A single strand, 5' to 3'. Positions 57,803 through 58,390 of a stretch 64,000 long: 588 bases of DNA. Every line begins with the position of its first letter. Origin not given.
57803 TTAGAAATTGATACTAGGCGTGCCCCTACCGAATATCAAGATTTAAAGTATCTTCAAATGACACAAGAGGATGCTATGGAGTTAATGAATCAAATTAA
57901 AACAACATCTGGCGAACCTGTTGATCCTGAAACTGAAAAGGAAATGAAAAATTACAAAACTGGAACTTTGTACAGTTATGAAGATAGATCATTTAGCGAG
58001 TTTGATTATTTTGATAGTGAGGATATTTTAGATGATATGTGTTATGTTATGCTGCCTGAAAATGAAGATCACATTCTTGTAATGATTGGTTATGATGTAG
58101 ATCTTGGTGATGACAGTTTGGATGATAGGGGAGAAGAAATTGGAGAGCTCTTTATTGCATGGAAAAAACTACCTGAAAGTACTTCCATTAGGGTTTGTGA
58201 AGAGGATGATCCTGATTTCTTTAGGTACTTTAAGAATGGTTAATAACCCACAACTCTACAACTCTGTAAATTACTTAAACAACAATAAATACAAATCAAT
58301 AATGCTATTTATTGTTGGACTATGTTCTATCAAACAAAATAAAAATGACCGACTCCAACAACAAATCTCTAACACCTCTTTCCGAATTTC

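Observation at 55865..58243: Unusual domain fusion: dual-specificity phosphatase plus gelsolin-like domain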

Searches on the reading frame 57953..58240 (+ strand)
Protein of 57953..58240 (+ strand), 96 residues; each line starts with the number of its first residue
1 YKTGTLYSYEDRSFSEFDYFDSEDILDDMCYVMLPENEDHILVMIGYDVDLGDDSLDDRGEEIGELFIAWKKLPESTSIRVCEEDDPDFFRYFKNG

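Call 51: search_solved_structures(query=window:57953-58240:+, max_evalue=10, show_alignments=3)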
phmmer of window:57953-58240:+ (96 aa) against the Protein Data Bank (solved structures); distinct sequences matched with E-value up to 10: 2.
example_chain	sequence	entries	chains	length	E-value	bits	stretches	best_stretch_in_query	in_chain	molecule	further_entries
2b5e_A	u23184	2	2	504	0.41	14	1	4-58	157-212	Protein disulfide-isomerase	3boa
8zpw_B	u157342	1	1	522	0.46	13.9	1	4-58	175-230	Protein disulfide-isomerase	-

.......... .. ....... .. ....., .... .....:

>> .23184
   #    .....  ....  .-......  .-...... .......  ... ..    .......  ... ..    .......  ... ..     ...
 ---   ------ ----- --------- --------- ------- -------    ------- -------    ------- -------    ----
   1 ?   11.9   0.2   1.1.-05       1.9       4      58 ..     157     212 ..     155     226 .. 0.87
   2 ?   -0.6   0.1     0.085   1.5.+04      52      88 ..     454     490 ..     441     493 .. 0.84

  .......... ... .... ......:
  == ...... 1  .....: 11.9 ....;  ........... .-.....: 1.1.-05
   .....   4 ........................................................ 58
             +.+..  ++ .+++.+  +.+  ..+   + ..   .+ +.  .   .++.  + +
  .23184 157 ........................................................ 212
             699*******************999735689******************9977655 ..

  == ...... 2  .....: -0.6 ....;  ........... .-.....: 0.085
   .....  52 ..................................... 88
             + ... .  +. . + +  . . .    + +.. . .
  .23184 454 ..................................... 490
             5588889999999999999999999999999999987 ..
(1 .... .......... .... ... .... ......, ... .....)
